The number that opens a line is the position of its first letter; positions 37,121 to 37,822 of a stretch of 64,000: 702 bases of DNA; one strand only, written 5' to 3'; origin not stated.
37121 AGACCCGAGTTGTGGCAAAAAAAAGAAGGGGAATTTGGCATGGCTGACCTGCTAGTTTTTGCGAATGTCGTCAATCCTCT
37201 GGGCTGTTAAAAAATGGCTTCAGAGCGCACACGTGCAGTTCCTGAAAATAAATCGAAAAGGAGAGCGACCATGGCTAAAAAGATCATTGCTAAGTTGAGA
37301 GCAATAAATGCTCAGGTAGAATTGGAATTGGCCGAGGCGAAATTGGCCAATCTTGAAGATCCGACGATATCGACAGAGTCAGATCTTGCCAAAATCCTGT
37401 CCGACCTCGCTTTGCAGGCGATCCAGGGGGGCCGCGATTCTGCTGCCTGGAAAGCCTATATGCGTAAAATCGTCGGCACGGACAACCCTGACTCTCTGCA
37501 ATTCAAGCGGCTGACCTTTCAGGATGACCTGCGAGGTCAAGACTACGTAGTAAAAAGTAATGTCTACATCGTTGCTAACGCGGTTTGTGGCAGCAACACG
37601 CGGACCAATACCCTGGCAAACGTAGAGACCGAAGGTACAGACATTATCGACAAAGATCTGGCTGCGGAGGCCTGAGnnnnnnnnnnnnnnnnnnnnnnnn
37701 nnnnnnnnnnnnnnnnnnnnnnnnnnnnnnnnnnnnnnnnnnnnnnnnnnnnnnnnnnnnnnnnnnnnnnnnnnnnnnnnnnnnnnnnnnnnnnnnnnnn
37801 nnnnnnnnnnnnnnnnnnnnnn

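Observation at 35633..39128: Haem peroxidase / small double-glycine protein / cyclase-less LanKC-type lyase-kinase: a tightly coupled three-gene cassette with no described counterpart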

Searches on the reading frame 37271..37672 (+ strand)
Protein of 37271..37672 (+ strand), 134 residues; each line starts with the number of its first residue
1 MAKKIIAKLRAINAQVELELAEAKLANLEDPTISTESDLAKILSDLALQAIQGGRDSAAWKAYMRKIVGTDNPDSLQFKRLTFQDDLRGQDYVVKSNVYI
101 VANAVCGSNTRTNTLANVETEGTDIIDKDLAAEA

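Call 3: search_protein_families(library=pfam, proteins=[window:37271-37672:+], max_evalue=1)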
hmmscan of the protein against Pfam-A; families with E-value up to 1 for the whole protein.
window:37271-37672:+ (134 aa): 1 family
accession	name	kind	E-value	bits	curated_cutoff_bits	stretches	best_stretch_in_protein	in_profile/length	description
PF09539.15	DUF2385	-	0.13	13.2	25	1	38-82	8-53/96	Protein of unknown function (DUF2385)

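Call 4: search_protein_families(library=ncbifam, proteins=[window:37271-37672:+], max_evalue=1)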
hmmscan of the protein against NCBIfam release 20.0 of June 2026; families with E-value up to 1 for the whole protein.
window:37271-37672:+ (134 aa): 2 families
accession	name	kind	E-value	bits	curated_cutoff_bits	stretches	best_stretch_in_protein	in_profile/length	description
TIGR02301.1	TIGR02301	hypoth_equivalog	0.081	13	42.55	1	29-82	24-78/121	TIGR02301 family protein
TIGR01847.1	bacteriocin_sig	domain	0.11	13.2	15.7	0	41-54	2-15/15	bacteriocin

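Call 5: search_protein_families(library=padloc, proteins=[window:37271-37672:+], max_evalue=1)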
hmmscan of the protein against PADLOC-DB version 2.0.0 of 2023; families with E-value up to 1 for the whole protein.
window:37271-37672:+ (134 aa): 0 families

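Call 10: find_homologous_proteins(query=window:37271-37672:+)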
Query window:37271-37672:+ (134 aa): 4 proteins with E <= 0.001 among 29 candidates.
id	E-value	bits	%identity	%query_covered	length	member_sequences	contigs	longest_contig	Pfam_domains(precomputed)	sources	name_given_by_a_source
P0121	7.1e-78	276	100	100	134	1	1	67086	-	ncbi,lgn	ncbi:MAG: hypothetical protein V7641_1575 [Blastocatellia bacterium]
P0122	2.3e-43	165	66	100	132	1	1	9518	-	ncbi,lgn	-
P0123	5.7e-42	161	64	100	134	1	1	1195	-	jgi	jgi:hypothetical protein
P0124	4.1e-38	148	62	98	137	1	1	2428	-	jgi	jgi:hypothetical protein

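Call 32: find_homologous_proteins(query=A2, max_evalue=0.001)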
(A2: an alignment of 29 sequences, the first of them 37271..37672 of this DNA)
Query A2 (29 sequences) (134 aa, profile of the alignment): 39 proteins with E <= 0.001 among 6073 candidates.
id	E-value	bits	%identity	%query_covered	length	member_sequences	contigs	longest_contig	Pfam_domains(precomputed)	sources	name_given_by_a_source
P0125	3.7e-26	109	38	85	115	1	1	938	-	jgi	jgi:hypothetical protein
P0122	3.8e-26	109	66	100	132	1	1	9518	-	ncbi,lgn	-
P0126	1.4e-25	108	26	49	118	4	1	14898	-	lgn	-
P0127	2.0e-25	107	26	49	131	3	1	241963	-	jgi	jgi:hypothetical protein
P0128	5.2e-25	106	28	48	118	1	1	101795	-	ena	-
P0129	5.2e-25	106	25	49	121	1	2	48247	-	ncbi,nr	ncbi:MAG: hypothetical protein M3209_17265 [Acidobacteriota bacterium]|nr:hypothetical protein [Acid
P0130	7.6e-25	105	28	48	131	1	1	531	-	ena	-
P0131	7.6e-25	105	28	48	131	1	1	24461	-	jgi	jgi:hypothetical protein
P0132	1.1e-24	105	44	19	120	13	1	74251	-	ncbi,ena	ncbi:MAG TPA: hypothetical protein VF644_20715 [Pyrinomonadaceae bacterium]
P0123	1.1e-24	105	64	100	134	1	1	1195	-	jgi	jgi:hypothetical protein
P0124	2.9e-24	103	62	98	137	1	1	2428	-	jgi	jgi:hypothetical protein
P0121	5.4e-24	102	100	100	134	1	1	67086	-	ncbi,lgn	ncbi:MAG: hypothetical protein V7641_1575 [Blastocatellia bacterium]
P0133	5.5e-24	102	27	54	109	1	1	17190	-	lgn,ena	-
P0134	7.4e-24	102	26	51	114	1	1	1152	-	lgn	-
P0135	9.6e-24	102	25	48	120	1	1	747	-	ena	-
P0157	5.9e-10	57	-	-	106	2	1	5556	-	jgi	jgi:hypothetical protein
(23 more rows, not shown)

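Call 34: find_encoding_contigs(protein=P0157, flank=6000, max_places=2)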
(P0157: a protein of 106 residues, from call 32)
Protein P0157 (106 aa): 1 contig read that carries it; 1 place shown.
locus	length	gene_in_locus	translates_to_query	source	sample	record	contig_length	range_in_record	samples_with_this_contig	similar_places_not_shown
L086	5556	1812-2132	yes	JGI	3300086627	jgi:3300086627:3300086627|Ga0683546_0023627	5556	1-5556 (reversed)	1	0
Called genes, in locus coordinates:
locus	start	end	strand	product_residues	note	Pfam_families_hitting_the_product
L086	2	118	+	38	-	?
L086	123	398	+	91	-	PF02597:ThiS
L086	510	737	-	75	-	-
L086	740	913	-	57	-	-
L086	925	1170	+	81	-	-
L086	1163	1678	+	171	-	-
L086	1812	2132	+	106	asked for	-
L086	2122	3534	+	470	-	PF25816:RamC_N, PF00069:Pkinase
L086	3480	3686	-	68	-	-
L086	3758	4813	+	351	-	PF23023:Anti-Pycsar_Apyc1, PF00753:Lactamase_B, PF12706:Lactamase_B_2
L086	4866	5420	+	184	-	PF00156:Pribosyltran, PF14681:UPRTase (weak)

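Call 45: predict_structure(alignment_id=A3)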
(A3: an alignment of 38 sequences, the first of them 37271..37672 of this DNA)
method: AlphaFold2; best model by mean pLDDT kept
length: 134 residues; sequences in the alignment: 38
mean_pLDDT: 87.7   pTM: 0.83
mean pLDDT of the five models: 87.7, 86.3, 85.1, 81.9, 81.7
residues with pLDDT >= 90: 86; 70-90: 34; 50-70: 13; < 50: 1
segments of 3 or more residues with pLDDT < 50: none
pLDDT, mean of each block of 10 residues (from residue 1): 82 91 95 91 93 96 94 92 94 91 73 71 80 77
secondary structure, 60 per line:
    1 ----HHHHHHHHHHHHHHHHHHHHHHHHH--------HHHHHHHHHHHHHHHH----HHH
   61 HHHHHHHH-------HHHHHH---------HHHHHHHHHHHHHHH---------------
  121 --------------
elements in order: H5-29 H38-53 H58-68 H76-81 H91-105

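Call 47: search_protein_families(library=pfam, alignment_id=A3, max_evalue=1)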
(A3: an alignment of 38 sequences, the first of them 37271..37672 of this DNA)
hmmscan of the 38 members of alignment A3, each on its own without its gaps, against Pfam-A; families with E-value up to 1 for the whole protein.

A. member 1, window:37271-37672:+ (134 aa): 1 family
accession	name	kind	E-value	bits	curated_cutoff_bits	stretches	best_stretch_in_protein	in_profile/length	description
PF09539.15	DUF2385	-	0.13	13.2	25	1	38-82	8-53/96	Protein of unknown function (DUF2385)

B. families by the number of members that match (of 38 scanned): 22 families
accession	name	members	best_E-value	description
PF04360.17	Serglycin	9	0.00099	Serglycin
PF17310.7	DUF5357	2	0.085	Family of unknown function (DUF5357)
PF08515.17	TGF_beta_GS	2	0.29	Transforming growth factor beta type I GS-motif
PF07916.16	TraG_N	1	0.024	TraG-like protein, N-terminal region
PF12512.13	DUF3717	1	0.035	Protein of unknown function (DUF3717)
PF18929.5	DUF5678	1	0.051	Family of unknown function (DUF5678)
PF21506.2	Knl-2-like_dom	1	0.067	Kinetochore null protein 2-like domain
PF09976.15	TPR_21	1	0.083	Tetratricopeptide repeat-like domain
PF07739.18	TipAS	1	0.11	TipAS antibiotic-recognition domain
PF14407.11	Frankia_peptide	1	0.11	Ribosomally synthesized peptide prototyped by Frankia Franean1_4349.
PF09539.15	DUF2385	1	0.13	Protein of unknown function (DUF2385)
PF22574.1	SPMIP8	1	0.15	Sperm microtubule inner protein 8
PF11053.13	DNA_Packaging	1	0.16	Terminase DNA packaging enzyme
PF25448.1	DUF7897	1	0.18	Domain of unknown function (DUF7897)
PF20459.4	DUF6712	1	0.18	Family of unknown function (DUF6712)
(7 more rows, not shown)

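Call 49: fold_search(model_id=the predicted structure, library=pdb)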
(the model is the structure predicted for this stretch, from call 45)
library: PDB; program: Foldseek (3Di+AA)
matches with E <= 10: 11; with E <= 0.001: 0
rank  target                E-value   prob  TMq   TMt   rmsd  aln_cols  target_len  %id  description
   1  1gqa_A                4.9e+00  0.04  0.20  0.21  14.2       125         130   16  Cytochrome c' from Rhodobacter Spheriodes (released 2002-12-19)
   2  9cqe_G                6.3e+00  0.06  0.25  0.12   9.5       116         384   16  CRYSTAL STRUCTURE OF APO C-TERMINAL HIS-TAG DOG HSP47(36-418) IN A P 1 21 1 CRYSTAL FORM (released 2024-10-30)
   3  6nmk_A                7.0e+00  0.04  0.21  0.12  10.2       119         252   14  Binary complex structure of the T130K mutant of ANT-4'' with Neomycin (released 2020-01-15)
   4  6un8_A                7.0e+00  0.04  0.21  0.13  10.0       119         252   14  Wild type ANT bound to neomycin (released 2020-05-06)
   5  4j7y                  7.7e+00  0.03  0.22  0.21  13.7       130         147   13  Human LTC4 synthase in complex with product analogs - implications for enzyme catalysis (released 2014-01-01)
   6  3s84_A                7.7e+00  0.02  0.20  0.12  22.8       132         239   11  Dimeric apoA-IV (released 2012-05-16)
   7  3zha_L                8.1e+00  0.06  0.26  0.12   9.1       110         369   17  Molecular basis for the action of the collagen-specific chaperone Hsp47 SERPINH1 and its structure-specific client rec (released 2013-01-09)
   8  9cqf_D                8.5e+00  0.06  0.26  0.12   8.2       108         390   15  CRYSTAL STRUCTURE OF APO C-TERMINAL HIS-TAG DOG HSP47(36-418) IN A C 2 2 21 CRYSTAL FORM (released 2024-10-30)
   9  9cqf_B                9.4e+00  0.05  0.26  0.12   8.1       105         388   15  CRYSTAL STRUCTURE OF APO C-TERMINAL HIS-TAG DOG HSP47(36-418) IN A C 2 2 21 CRYSTAL FORM (released 2024-10-30)
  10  9cqe_D                9.9e+00  0.04  0.24  0.12   9.3       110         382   13  CRYSTAL STRUCTURE OF APO C-TERMINAL HIS-TAG DOG HSP47(36-418) IN A P 1 21 1 CRYSTAL FORM (released 2024-10-30)
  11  9cqe_F                9.9e+00  0.04  0.23  0.11   8.2       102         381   17  CRYSTAL STRUCTURE OF APO C-TERMINAL HIS-TAG DOG HSP47(36-418) IN A P 1 21 1 CRYSTAL FORM (released 2024-10-30)

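Call 74: search_protein_representatives(alignment_id=A3)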
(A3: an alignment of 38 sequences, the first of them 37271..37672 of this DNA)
Query: 38 sequences, 106 profile positions. Proteins with E-value up to 0.001 (for the whole library): 482; up to 1e-10: 271; up to 1e-30: 2. The best 150 are listed.
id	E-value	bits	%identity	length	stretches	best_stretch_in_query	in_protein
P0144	1.7e-35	138.0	-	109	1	1-106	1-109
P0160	8.4e-31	122.9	-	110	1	1-105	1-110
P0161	4.4e-28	114.2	-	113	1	1-105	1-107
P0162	4.0e-27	111.1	-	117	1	1-105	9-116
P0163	9.8e-26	106.6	-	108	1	1-105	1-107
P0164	1.8e-25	105.8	-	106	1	1-105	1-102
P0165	1.2e-24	103.1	-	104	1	1-105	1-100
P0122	1.2e-24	103.1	-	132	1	3-102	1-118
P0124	6.7e-24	100.7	-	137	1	1-103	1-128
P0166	1.7e-23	99.4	-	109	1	1-105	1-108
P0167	4.0e-23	98.2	-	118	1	1-105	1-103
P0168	5.4e-23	97.8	-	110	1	1-105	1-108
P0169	5.7e-23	97.7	-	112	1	1-104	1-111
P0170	7.5e-23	97.4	-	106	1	1-105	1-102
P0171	8.1e-23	97.3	-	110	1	1-104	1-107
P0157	4.4e-19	85.2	-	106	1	6-102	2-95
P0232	3.6e-17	79.1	-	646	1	1-104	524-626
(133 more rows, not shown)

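Call 77: find_encoding_contigs(protein=P0232, flank=5000, max_places=4)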
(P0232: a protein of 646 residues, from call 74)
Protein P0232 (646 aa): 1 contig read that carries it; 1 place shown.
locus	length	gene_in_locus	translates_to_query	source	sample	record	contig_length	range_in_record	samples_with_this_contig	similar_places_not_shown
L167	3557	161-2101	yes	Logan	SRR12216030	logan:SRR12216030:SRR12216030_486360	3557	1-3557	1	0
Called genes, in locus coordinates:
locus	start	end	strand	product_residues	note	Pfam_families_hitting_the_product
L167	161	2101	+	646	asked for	PF03098:An_peroxidase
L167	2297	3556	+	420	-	?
